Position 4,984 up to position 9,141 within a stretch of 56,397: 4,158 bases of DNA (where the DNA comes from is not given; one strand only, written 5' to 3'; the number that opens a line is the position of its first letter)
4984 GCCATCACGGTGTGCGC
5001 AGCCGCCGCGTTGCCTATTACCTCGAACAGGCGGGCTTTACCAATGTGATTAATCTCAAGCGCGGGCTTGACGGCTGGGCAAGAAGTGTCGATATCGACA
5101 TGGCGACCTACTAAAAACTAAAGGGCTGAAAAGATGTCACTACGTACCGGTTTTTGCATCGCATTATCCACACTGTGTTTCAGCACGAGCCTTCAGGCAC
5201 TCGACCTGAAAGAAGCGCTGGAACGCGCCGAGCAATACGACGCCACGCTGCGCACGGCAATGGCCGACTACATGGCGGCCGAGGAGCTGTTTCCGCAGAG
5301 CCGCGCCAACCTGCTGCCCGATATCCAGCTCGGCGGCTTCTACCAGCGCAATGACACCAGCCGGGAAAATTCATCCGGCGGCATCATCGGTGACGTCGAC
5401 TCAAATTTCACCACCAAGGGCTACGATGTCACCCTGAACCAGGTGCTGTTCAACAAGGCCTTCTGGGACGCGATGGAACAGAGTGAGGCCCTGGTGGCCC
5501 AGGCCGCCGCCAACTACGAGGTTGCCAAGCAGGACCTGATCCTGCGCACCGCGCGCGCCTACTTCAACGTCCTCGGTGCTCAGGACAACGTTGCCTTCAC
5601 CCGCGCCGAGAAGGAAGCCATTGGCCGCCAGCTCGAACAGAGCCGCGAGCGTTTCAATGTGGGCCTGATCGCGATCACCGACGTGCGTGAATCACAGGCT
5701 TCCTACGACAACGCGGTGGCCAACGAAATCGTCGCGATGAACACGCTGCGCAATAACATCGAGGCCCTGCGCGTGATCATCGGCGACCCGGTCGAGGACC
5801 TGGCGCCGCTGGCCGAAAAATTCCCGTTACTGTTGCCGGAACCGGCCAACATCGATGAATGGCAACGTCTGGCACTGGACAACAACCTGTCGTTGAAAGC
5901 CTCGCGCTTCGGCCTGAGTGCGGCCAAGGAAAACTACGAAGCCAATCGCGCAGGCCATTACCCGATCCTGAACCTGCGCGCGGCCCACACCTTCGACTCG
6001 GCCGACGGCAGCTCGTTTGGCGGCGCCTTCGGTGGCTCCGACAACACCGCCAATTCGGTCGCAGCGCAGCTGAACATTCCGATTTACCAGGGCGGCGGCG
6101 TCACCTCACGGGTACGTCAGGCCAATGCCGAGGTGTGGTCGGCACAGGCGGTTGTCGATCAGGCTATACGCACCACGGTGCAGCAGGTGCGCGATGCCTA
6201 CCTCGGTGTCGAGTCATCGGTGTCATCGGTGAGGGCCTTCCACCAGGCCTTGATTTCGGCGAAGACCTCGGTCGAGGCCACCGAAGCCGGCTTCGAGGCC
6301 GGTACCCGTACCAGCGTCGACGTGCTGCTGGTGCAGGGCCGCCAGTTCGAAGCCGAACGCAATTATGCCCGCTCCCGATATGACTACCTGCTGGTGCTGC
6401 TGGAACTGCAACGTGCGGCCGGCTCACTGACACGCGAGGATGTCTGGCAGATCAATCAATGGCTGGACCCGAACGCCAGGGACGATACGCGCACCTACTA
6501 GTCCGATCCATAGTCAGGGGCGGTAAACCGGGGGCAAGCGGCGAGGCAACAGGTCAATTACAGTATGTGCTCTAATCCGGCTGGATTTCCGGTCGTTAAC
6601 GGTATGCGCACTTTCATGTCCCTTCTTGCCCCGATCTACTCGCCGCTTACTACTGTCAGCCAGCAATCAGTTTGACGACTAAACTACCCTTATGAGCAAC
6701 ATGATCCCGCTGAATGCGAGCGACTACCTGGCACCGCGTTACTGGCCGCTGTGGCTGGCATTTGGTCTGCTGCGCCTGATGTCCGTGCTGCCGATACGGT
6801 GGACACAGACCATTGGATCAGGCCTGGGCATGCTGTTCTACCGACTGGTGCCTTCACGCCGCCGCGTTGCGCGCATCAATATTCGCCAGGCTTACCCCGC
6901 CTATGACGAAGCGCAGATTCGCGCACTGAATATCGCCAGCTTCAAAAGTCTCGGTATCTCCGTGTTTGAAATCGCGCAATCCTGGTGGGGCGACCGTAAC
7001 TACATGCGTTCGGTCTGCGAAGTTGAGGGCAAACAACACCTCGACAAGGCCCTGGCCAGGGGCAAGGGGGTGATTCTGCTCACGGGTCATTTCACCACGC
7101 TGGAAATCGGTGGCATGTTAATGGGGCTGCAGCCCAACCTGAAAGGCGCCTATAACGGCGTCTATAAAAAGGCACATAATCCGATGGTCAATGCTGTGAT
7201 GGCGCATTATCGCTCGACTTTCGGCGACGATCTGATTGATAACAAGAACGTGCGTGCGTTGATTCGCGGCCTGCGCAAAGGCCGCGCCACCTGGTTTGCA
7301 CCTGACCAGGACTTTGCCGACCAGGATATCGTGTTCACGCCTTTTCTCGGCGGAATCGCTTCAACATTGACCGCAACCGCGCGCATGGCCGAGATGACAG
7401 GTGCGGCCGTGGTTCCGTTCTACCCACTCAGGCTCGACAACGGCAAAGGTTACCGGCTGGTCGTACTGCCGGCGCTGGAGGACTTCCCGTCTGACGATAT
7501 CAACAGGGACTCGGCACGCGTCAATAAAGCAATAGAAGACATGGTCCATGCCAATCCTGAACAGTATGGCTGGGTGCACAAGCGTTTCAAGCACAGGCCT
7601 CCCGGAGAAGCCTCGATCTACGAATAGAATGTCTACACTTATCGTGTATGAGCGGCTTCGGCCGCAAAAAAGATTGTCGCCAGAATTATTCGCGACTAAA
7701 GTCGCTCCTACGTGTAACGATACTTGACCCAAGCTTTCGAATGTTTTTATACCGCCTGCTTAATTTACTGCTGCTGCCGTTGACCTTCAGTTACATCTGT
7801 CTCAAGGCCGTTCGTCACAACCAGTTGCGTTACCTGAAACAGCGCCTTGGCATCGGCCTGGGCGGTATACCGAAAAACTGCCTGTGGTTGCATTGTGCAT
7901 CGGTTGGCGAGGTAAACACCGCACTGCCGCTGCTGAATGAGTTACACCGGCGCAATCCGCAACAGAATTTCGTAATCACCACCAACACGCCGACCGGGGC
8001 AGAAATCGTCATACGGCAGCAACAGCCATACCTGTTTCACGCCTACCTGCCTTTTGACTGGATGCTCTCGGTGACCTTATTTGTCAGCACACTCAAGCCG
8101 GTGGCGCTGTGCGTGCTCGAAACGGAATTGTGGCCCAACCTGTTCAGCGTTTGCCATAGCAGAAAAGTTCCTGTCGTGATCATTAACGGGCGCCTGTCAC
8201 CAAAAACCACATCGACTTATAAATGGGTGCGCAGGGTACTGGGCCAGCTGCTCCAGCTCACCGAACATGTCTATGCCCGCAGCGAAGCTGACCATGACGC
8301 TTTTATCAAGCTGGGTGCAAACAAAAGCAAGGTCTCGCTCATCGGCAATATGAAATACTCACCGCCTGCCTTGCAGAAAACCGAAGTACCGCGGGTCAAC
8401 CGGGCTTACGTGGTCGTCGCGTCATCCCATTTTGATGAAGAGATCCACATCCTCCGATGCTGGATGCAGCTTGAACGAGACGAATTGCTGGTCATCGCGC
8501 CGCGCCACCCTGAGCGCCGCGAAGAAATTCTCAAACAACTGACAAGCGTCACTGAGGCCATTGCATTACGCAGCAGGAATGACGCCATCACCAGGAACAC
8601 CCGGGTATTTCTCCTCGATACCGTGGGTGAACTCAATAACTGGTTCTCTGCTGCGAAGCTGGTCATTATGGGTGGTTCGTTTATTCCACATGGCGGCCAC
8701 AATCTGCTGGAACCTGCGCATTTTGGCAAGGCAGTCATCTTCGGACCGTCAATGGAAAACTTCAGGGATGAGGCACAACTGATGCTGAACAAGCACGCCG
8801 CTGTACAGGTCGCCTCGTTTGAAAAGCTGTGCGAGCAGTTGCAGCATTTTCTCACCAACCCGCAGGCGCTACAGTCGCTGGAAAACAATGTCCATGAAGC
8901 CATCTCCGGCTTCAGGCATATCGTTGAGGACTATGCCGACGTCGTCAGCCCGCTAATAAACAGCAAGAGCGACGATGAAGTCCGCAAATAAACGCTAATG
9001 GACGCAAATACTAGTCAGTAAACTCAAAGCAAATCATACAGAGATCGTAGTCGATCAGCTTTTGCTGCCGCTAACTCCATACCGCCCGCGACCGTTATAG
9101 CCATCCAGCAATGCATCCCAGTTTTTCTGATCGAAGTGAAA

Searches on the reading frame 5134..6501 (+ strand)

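Call 67: search_protein_families(library=pfam, proteins=[window:5134-6501:+], max_evalue=1e-8)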
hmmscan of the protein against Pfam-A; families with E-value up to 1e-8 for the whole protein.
window:5134-6501:+ (455 aa): 1 family
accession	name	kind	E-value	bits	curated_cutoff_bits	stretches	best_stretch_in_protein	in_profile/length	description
PF02321.23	OEP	-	4e-58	196.7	22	2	241-430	2-187/187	Outer membrane efflux protein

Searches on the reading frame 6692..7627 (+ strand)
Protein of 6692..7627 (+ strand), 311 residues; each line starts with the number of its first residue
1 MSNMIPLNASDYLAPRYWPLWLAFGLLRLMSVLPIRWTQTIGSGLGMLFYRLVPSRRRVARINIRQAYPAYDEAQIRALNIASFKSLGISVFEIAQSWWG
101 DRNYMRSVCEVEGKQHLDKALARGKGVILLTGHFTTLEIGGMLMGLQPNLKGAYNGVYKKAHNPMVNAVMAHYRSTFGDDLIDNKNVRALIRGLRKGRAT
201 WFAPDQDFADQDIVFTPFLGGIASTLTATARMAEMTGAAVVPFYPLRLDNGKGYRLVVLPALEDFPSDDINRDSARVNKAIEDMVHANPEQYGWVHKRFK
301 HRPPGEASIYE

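Call 67: search_protein_families(library=pfam, proteins=[window:6692-7627:+], max_evalue=1e-8)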
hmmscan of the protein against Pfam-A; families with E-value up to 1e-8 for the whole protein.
window:6692-7627:+ (311 aa): 1 family
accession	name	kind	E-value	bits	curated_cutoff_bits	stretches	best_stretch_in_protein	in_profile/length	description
PF03279.18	Lip_A_acyltrans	-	7.2e-66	222.8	22.3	1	11-300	7-294/295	Bacterial lipid A biosynthesis acyltransferase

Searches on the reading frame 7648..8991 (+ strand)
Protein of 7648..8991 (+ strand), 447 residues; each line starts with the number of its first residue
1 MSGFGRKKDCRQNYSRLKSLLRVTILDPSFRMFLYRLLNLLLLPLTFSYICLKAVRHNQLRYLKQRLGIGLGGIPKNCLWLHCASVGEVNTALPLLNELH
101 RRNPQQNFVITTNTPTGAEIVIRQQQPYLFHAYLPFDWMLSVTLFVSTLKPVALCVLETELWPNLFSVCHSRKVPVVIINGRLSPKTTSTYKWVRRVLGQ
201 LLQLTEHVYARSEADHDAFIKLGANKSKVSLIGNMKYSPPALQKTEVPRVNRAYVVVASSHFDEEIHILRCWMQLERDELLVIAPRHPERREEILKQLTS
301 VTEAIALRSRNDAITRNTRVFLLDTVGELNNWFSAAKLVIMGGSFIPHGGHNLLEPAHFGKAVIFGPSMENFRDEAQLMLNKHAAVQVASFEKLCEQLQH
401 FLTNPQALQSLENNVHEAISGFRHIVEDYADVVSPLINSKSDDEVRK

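Call 67: search_protein_families(library=pfam, proteins=[window:7648-8991:+], max_evalue=1e-8)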
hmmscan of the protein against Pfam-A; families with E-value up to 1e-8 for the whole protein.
window:7648-8991:+ (447 aa): 1 family
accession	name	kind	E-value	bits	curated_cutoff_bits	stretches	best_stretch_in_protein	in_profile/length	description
PF04413.22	Glycos_transf_N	-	4e-52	176.8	23.9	1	63-237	3-177/179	3-Deoxy-D-manno-octulosonic-acid transferase (kdotransferase)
